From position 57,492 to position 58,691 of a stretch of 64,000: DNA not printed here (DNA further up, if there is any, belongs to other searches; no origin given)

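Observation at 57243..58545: About 1.3-kb AT-rich (about 35% GC) single-gene islet encoding a GrpB-cytidine-deaminase fusion, with its own regulated promoter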

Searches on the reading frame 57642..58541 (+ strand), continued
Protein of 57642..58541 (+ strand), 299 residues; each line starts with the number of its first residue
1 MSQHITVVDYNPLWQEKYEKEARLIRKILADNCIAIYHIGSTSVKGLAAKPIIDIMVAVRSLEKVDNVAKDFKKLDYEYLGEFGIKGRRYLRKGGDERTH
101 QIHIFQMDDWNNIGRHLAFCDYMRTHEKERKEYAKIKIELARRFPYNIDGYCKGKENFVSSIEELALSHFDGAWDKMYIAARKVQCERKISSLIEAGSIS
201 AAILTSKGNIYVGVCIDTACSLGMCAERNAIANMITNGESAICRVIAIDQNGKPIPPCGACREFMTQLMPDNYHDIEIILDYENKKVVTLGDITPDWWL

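Call 20: find_encoding_contigs(protein=P0038, flank=6000, max_places=8)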
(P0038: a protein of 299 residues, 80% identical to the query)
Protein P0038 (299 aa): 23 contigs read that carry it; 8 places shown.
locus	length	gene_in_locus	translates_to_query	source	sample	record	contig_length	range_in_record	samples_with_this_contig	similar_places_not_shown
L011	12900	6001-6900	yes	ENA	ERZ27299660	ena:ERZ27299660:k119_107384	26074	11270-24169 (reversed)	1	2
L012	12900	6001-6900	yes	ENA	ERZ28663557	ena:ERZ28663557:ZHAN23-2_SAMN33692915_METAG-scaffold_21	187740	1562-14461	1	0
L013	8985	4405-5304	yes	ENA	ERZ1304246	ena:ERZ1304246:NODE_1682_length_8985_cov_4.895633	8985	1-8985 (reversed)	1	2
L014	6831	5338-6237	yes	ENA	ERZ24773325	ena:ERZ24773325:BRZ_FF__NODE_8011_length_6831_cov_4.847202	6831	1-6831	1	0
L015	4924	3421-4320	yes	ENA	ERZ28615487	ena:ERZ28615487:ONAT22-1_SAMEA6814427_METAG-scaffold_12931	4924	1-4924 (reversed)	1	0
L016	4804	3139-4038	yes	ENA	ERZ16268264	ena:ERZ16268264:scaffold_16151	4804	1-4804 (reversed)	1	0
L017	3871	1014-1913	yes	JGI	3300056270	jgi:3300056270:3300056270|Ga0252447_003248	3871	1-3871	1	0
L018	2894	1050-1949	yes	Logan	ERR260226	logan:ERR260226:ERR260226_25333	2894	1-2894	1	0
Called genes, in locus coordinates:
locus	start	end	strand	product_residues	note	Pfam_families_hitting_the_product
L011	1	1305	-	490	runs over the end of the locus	PF02610:AraA_N, PF24856:AraA_central, PF11762:Arabinose_Iso_C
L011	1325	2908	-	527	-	PF00370:FGGY_N, PF02782:FGGY_C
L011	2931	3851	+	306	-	PF10114:PocR, PF12833:HTH_18, PF00165:HTH_AraC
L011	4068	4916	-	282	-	PF02653:BPD_transp_2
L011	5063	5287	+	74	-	PF13443:HTH_26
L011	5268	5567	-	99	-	-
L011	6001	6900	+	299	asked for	PF04229:GrpB, PF00383:dCMP_cyt_deam_1 (weak)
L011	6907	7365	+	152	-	PF13527:Acetyltransf_9, PF00583:Acetyltransf_1, PF13673:Acetyltransf_10 (weak), PF13508:Acetyltransf_7 (weak)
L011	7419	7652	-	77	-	-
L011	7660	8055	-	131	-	-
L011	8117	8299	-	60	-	-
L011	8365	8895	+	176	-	-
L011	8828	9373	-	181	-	PF03729:DUF308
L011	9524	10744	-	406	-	PF00165:HTH_AraC, PF12833:HTH_18, PF00165:HTH_AraC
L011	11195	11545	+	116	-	PF13347:MFS_2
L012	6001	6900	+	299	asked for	PF04229:GrpB, PF00383:dCMP_cyt_deam_1 (weak)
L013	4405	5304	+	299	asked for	PF04229:GrpB, PF00383:dCMP_cyt_deam_1 (weak)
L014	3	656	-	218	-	?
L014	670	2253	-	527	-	PF00370:FGGY_N, PF02782:FGGY_C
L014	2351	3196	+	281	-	PF10114:PocR, PF12833:HTH_18, PF00165:HTH_AraC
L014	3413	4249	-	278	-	PF02653:BPD_transp_2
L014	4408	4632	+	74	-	PF13443:HTH_26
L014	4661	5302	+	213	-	PF00132:Hexapep, PF14602:Hexapep_2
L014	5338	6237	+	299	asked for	PF04229:GrpB, PF00383:dCMP_cyt_deam_1 (weak)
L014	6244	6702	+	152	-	PF13527:Acetyltransf_9, PF00583:Acetyltransf_1, PF13673:Acetyltransf_10 (weak), PF13508:Acetyltransf_7 (weak)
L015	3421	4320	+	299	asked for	PF04229:GrpB, PF00383:dCMP_cyt_deam_1 (weak)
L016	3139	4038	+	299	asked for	PF04229:GrpB, PF00383:dCMP_cyt_deam_1 (weak)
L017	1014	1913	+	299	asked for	PF04229:GrpB, PF00383:dCMP_cyt_deam_1 (weak)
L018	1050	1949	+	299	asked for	PF04229:GrpB, PF00383:dCMP_cyt_deam_1 (weak)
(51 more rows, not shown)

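Call 22: find_encoding_contigs(protein=P0001, flank=8000, max_places=8)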
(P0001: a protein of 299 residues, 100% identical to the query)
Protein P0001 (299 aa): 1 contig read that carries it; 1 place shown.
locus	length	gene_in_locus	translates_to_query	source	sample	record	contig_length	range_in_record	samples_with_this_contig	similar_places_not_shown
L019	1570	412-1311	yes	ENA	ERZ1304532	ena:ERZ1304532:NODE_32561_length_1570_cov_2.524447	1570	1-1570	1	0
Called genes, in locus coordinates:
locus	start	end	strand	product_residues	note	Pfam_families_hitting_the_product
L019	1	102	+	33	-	?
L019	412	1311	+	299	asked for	PF04229:GrpB, PF00383:dCMP_cyt_deam_1 (weak)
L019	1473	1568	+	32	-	?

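Call 23: find_encoding_contigs(protein=P0107, flank=6000, max_places=8)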
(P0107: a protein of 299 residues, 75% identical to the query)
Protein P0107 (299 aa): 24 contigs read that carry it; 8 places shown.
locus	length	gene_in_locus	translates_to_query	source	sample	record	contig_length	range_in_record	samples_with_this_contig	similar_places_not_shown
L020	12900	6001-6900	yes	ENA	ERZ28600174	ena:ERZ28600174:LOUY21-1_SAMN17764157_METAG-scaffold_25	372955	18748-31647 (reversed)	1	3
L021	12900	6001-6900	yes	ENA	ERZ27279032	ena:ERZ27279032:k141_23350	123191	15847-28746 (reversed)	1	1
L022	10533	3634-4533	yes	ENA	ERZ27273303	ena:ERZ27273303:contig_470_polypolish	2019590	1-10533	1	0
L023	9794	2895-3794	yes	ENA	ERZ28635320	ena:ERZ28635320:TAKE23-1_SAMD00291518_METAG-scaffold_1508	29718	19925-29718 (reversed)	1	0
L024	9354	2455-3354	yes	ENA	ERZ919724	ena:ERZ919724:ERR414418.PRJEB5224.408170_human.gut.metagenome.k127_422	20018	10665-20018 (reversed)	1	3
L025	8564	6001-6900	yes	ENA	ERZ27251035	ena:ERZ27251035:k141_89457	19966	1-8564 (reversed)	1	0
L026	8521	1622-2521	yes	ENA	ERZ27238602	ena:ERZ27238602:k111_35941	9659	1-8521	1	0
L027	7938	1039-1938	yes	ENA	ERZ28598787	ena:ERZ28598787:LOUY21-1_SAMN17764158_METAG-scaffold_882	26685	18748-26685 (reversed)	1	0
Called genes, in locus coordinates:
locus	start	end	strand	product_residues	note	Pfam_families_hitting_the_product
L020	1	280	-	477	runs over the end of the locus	PF00587:tRNA-synt_2b, PF03129:HGTP_anticodon, PF09180:ProRS-C_1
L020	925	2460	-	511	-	PF00239:Resolvase, PF07508:Recombinase, PF13408:Zn_ribbon_recom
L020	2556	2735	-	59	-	-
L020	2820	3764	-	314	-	PF01076:Mob_Pre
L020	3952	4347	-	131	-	PF06970:RepA_N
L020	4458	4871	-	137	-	PF14194:Cys_rich_VLP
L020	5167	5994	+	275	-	PF01381:HTH_3, PF12844:HTH_19 (weak), PF13443:HTH_26 (weak)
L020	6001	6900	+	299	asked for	PF04229:GrpB, PF00383:dCMP_cyt_deam_1 (weak)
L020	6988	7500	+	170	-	PF06414:Zeta_toxin (weak), PF07931:CPT (weak), PF13671:AAA_33, PF13207:AAA_17 (weak), PF13238:AAA_18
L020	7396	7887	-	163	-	-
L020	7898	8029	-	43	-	PF12116:SpoIIID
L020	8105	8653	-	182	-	PF00583:Acetyltransf_1 (weak), PF13508:Acetyltransf_7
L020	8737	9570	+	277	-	PF00376:MerR, PF13411:MerR_1, PF09278:MerR-DNA-bind (faint)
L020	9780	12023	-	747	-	PF02901:PFL-like, PF01228:Gly_radical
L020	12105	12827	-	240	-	PF13353:Fer4_12, PF04055:Radical_SAM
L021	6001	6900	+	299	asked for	PF04229:GrpB, PF00383:dCMP_cyt_deam_1 (weak)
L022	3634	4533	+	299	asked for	PF04229:GrpB, PF00383:dCMP_cyt_deam_1 (weak)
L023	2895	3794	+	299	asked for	PF04229:GrpB, PF00383:dCMP_cyt_deam_1 (weak)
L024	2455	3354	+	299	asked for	PF04229:GrpB, PF00383:dCMP_cyt_deam_1 (weak)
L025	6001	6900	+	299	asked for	PF04229:GrpB, PF00383:dCMP_cyt_deam_1 (weak)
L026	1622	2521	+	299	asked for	PF04229:GrpB, PF00383:dCMP_cyt_deam_1 (weak)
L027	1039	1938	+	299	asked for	PF04229:GrpB, PF00383:dCMP_cyt_deam_1 (weak)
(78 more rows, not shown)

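Call 33: list_cluster_members(proteins=[window:57642-58541:+, window:56584-57243:+, window:58908-59690:-, window:54223-55914:-, window:59665-60111:-])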
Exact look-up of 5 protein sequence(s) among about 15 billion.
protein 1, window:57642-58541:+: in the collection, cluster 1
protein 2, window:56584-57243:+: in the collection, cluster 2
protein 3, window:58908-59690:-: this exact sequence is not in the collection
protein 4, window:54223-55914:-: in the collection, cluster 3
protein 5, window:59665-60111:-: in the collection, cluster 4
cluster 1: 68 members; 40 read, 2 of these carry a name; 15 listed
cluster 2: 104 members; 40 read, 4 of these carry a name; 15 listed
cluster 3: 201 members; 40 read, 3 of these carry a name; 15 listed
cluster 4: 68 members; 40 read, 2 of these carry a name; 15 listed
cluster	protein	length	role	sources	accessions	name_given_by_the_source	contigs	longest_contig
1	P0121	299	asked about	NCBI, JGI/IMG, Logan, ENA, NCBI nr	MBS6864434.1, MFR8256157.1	MAG: GrpB family protein [Ruthenibacterium sp.] | hypothetical protein | GrpB family protein [Oscillospiraceae bacterium]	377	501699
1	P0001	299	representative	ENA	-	-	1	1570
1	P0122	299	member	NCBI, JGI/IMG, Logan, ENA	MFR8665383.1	MAG: GrpB family protein [Ruthenibacterium sp.] | GrpB-like predicted nucleotidyltransferase (UPF0157 family)/cytidine deaminase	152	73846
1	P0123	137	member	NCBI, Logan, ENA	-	-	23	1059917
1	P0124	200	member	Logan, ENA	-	-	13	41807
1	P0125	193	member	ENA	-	-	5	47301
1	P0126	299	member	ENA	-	-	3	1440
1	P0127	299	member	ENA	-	-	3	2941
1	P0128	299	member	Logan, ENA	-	-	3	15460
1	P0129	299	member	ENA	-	-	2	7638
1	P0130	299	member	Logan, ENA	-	-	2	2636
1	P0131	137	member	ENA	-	-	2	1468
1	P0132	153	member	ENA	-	-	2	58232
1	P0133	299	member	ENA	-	-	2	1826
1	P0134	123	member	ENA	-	-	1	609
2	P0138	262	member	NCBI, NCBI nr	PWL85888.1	MAG: hypothetical protein DBY17_07920 [Oscillospiraceae bacterium]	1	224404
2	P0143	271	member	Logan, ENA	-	-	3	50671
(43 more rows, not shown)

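Call 35: find_encoding_contigs(protein=P0138, flank=5000, max_places=4)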
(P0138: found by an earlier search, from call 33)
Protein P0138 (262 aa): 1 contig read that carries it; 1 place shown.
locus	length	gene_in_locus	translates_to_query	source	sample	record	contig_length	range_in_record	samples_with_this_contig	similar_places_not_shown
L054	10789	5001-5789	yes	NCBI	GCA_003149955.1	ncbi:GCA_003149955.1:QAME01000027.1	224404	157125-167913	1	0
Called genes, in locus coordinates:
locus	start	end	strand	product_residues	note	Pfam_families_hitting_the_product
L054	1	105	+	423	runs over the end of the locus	PF01381:HTH_3, PF12844:HTH_19 (weak), PF13560:HTH_31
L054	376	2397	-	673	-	PF17191:RecG_wedge, PF00270:DEAD, PF04851:ResIII, PF07517:SecA_DEAD (weak), PF00271:Helicase_C, PF19833:RecG_dom3_C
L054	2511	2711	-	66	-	-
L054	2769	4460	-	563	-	PF02734:Dak2, PF21645:FakA-like_M, PF13684:FakA-like_C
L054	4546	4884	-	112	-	PF03780:Asp23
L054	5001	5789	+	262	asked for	-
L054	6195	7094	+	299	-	PF04229:GrpB, PF00383:dCMP_cyt_deam_1 (weak)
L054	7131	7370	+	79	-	-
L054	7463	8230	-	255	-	PF01925:TauE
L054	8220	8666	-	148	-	PF12802:MarR_2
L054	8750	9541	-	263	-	PF00702:Hydrolase (faint), PF05116:S6PP (faint), PF08282:Hydrolase_3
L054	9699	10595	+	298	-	PF01261:AP_endonuc_2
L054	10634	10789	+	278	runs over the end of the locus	PF01261:AP_endonuc_2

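Call 36: find_encoding_contigs(protein=P0143, flank=5000, max_places=4)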
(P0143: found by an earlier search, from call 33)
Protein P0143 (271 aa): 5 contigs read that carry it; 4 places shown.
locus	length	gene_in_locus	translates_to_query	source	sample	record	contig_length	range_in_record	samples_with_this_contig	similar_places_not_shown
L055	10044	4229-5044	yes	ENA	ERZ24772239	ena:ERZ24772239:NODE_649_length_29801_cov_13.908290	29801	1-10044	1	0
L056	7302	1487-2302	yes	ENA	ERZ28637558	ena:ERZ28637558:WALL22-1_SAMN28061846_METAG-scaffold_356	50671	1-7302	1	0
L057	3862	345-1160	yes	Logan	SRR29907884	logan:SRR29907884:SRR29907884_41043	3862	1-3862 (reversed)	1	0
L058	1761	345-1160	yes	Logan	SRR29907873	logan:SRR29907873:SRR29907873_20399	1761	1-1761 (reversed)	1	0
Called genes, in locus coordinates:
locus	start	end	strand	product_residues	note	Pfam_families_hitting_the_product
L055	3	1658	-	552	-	?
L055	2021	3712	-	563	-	PF02734:Dak2, PF21645:FakA-like_M, PF13684:FakA-like_C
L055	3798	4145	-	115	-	PF03780:Asp23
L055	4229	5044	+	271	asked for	-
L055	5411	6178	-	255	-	PF01925:TauE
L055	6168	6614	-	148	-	PF12802:MarR_2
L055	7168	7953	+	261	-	PF00702:Hydrolase, PF13344:Hydrolase_6, PF13242:Hydrolase_like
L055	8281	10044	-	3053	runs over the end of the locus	-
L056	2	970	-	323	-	?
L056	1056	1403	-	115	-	PF03780:Asp23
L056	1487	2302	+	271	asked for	-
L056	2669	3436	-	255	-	PF01925:TauE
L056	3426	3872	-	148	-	PF12802:MarR_2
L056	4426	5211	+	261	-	PF00702:Hydrolase, PF13344:Hydrolase_6, PF13242:Hydrolase_like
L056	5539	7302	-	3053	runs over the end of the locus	-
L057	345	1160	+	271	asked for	-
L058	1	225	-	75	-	?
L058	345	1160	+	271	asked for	-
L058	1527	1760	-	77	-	?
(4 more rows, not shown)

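Call 40: search_protein_families(library=ncbifam, proteins=[L014:4661-5302:+, L014:6244-6702:+, L004:3601-4221:+, L004:4244-5350:+, L004:5322-5969:+, L020:5167-5994:+, L020:6988-7500:+], max_evalue=0.001)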
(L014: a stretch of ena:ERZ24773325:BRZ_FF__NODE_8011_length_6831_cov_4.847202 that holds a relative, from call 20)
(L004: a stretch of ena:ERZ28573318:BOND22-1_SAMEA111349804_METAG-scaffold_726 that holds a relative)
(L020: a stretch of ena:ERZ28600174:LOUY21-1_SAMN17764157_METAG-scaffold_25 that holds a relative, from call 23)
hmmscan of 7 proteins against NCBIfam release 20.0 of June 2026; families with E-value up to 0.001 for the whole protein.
L014:4661-5302:+ (213 aa): 42 families (the best 25 are shown)
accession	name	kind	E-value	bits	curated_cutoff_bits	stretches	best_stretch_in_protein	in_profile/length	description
NF000311.1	Vat_ABCDEFH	equivalog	9.5e-104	345.3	300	1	5-207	1-201/201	Vat family streptogramin A O-acetyltransferase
NF000020.1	stregram_VatE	exception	1.2e-90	302.8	450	1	5-201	4-200/214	streptogramin A O-acetyltransferase Vat(E)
NF033468.1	stregram_VatI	exception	6e-87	290.8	415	1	4-210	2-206/208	streptogramin A O-acetyltransferase Vat(I)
NF000147.1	stregram_VatF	exception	1.5e-83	279.6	400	1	3-207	7-211/221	streptogramin A O-acetyltransferase Vat(F)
NF000504.1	stregram_VatH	exception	2.6e-83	279.2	475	1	4-210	7-211/216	streptogramin A O-acetyltransferase Vat(H)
NF000097.1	stregram_VatC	exception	3.3e-82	275.5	425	1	2-208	6-210/212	streptogramin A O-acetyltransferase Vat(C)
NF000111.1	stregram_VatD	exception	1e-73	247.6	400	1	4-200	2-197/209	streptogramin A O-acetyltransferase Vat(D)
NF000101.1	stregram_VatA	exception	2.2e-73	246.5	450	1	3-208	7-210/219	streptogramin A O-acetyltransferase Vat(A)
NF000490.1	chloram_CatB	equivalog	5.2e-52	176.2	350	1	22-207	14-201/210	type B chloramphenicol O-acetyltransferase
TIGR03308.1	phn_thr-fam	hypoth_equivalog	4.8e-33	114.7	201.65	1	64-201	55-193/204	phosphonate metabolim protein, transferase hexapeptide repeat family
NF007240.0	PRK09677.1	equivalog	7.2e-19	68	243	1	113-170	126-184/192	putative lipopolysaccharide biosynthesis O-acetyl transferase WbbJ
NF058585.1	HptprglPActTf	PfamEq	8.9e-19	67.7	300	1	115-171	105-161/172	heptaprenylglyceryl phosphate O-acetyltransferase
NF000084.1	amicyc_ac_ApmA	equivalog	3.6e-17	63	550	1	117-204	177-266/274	aminocyclitol acetyltransferase ApmA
NF007076.0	PRK09527.1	equivalog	5.9e-16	58.5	347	1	118-182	133-197/203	galactoside O-acetyltransferase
NF007797.0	PRK10502.1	subfamily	1.9e-14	53.7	192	1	117-172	126-181/183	WcaF family extracellular polysaccharide biosynthesis acetyltransferase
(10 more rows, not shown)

L014:6244-6702:+ (152 aa): 1 family
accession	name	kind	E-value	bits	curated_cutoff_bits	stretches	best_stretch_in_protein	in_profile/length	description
NF040501.1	resist_ArsN2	equivalog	0.0005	19.7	125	1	87-132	56-102/133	arsenic resistance N-acetyltransferase ArsN2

L004:3601-4221:+ (206 aa): 16 families
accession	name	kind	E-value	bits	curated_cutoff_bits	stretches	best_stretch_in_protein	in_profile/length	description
NF051852.1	efflux_TF_MtrR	exception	1.6e-13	50.9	280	1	3-74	10-80/205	multidrug efflux system transcriptional repressor MtrR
NF007949.0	PRK10668.1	equivalog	1.8e-13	50.5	271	1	3-57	11-65/216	multidrug efflux transporter transcriptional repressor AcrR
NF041196.1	ScbR_bind_reg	equivalog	9e-12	45.6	150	1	3-57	6-60/191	ScbR family autoregulator-binding transcription factor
NF000040.3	Tn10_TetC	equivalog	1.9e-08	34.7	425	1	8-56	18-66/197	tetracyline resistance-associated transcriptional repressor TetC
TIGR03968.1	mycofact_TetR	equivalog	2.7e-08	33.6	224.9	1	3-51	9-57/190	mycofactocin system transcriptional regulator MftR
NF050111.1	TransRegSACE7040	equivalog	5e-08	33.1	250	1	5-51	3-49/186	SACE_7040 family transcriptional regulator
NF053878.1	FATransRegFadRBac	equivalog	9.9e-08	32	200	1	6-66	6-66/190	fatty acid metabolism transcriptional regulator FadR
NF010319.1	PRK13756.1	equivalog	5.5e-07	29.6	265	1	4-60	3-59/199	tetracycline resistance transcriptional repressor TetR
NF007430.0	PRK09975.1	equivalog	1.4e-06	27.6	274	1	3-56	11-64/220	acrEF/envCD operon transcriptional regulator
NF037937.1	septum_RefZ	equivalog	1.1e-05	25.5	180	1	5-203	1-192/195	forespore capture DNA-binding protein RefZ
NF007015.0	PRK09480.1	equivalog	3.2e-05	23.6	120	1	3-58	10-65/197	nucleoid occlusion factor SlmA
NF053516.1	TranRepPrsAVib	equivalog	4.1e-05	23.5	300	1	2-56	5-59/208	TetR family transcriptional repressor PsrA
NF053731.1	TransRegFasRMycb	equivalog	5.9e-05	22.9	330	1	5-56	13-64/199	HTH-type transcriptional activator FasR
TIGR02366.1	DHAK_reg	equivalog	8.1e-05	22.7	129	1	4-57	4-57/176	dihydroxyacetone kinase transcriptional activator DhaS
NF058643.1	TranRegCurRPseudo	equivalog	0.00072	19.3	300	0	2-56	6-60/193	TetR family transcriptional repressor CurR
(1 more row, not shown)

L004:4244-5350:+ (368 aa): 23 families
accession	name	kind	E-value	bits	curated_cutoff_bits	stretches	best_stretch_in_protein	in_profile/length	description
NF008931.0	PRK12288.1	equivalog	1.3e-54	185.6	360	1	70-320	76-331/347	small ribosomal subunit biogenesis GTPase RsgA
TIGR00157.1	TIGR00157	equivalog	4.4e-52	177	100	1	69-318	3-245/247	ribosome small subunit-dependent GTPase A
NF008932.0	PRK12289.1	equivalog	5.1e-35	121.2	483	1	69-348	61-324/363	small ribosomal subunit biogenesis GTPase RsgA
TIGR03597.1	GTPase_YqeH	equivalog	2.3e-07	30.3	297.4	1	173-258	129-216/361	ribosome biogenesis GTPase YqeH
NF000355.4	ribo_prot_ABC_F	equivalog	4.4e-06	25.8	380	1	193-281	25-78/499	ribosomal protection-like ABC-F family protein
TIGR03598.1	GTPase_YsxC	equivalog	6.6e-06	25.9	124.45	1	195-256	17-73/186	ribosome biogenesis GTP-binding protein YihA/YsxC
TIGR03608.1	L_ocin_972_ABC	subfamily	3.8e-05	23.2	254.85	1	193-233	21-61/206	putative bacteriocin export ABC transporter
NF007739.0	PRK10419.1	subfamily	4.6e-05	23.1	354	1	193-223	35-65/268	nickel ABC transporter ATP-binding protein NikE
TIGR03797.1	NHLM_micro_ABC2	equivalog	4.6e-05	22.1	709.4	1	194-221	477-504/686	NHLP bacteriocin export ABC transporter permease/ATPase subunit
TIGR02769.1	nickel_nikE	equivalog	8.1e-05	22.2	332.55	1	193-221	34-62/265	nickel import ATP-binding protein NikE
TIGR03596.1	GTPase_YlqF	equivalog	0.00013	21.5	208.2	0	201-258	123-174/276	ribosome biogenesis GTPase YlqF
TIGR02857.1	CydD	equivalog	0.00014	21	435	1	193-221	345-373/529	thiol reductant ABC exporter subunit CydD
TIGR03594.1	GTPase_EngA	equivalog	0.00018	20.7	306.7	1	197-223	176-202/432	ribosome biogenesis GTPase Der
TIGR00231.1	small_GTP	domain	0.00021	21.1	42.5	0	197-225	4-32/164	GTP-binding protein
NF000908.1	PRK00089.1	equivalog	0.00025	20.4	237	0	198-220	5-27/291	GTPase Era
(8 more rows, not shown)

L004:5322-5969:+ (215 aa): 0 families

L020:5167-5994:+ (275 aa): 3 families
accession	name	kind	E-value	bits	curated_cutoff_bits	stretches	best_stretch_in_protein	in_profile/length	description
NF041951.1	phage_RstR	subfamily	2.7e-07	30.8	80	1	9-70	5-65/108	RstR family transcriptional repressor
TIGR02607.1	antidote_HigA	equivalog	2.7e-06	27.1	47.7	1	15-69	16-69/81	HigA family addiction module antitoxin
NF041575.1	antitoxPezA_Strep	equivalog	0.00038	20.5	290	1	8-71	3-65/158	type II toxin-antitoxin system antitoxin PezA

L020:6988-7500:+ (170 aa): 3 families
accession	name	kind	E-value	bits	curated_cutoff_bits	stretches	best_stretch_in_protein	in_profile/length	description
TIGR03574.1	selen_PSTK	equivalog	1.6e-05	24.5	290.5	1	6-146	2-137/249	L-seryl-tRNA(Sec) kinase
NF038208.1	garosamine_AAA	equivalog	8.6e-05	22.3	170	1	7-41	4-38/167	Gar/GrdA family gentamicin resistance ATP-binding protein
NF004041.0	PRK05541.1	subfamily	0.0002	21.4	127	1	4-118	8-117/176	adenylyl-sulfate kinase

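Call 41: search_protein_representatives(protein=window:57642-58541:+)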
Query: 299 residues. Proteins with E-value up to 0.001 (for the whole library): 13738; up to 1e-10: 5162; up to 1e-30: 259. The best 150 are listed.
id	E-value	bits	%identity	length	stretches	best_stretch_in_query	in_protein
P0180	9.2e-106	370.0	55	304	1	1-298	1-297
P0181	3.8e-79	282.6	46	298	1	1-295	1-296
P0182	1.3e-76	274.2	55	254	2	1-201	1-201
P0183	3.2e-74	266.4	66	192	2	59-201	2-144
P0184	1.4e-64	234.8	62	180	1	1-174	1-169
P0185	2.5e-63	230.7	60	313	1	1-169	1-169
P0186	4.5e-63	229.8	60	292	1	1-180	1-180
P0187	2.0e-60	221.1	59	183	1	1-166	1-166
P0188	2.5e-57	210.9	61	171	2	188-298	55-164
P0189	6.5e-57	209.6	56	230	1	1-171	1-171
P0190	1.2e-56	208.7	58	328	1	1-171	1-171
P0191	2.2e-56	207.9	48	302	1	1-208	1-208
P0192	3.8e-55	203.8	57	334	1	1-159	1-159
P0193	1.1e-54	202.3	38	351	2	3-166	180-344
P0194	3.5e-54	200.6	54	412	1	1-170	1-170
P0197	1.2e-51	192.3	51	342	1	1-198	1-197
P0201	4.4e-50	187.1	39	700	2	3-163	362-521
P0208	6.6e-47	176.7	59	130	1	171-299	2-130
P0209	5.9e-46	173.6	59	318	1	169-299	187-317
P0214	5.0e-45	170.5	59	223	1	171-299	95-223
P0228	9.4e-43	163.1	53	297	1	147-298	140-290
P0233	3.7e-42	161.1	54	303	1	170-299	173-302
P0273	3.1e-37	145.0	57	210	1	186-299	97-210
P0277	5.7e-37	144.1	52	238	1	168-299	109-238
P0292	2.7e-36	141.9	56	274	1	173-298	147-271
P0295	4.2e-36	141.3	53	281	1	172-298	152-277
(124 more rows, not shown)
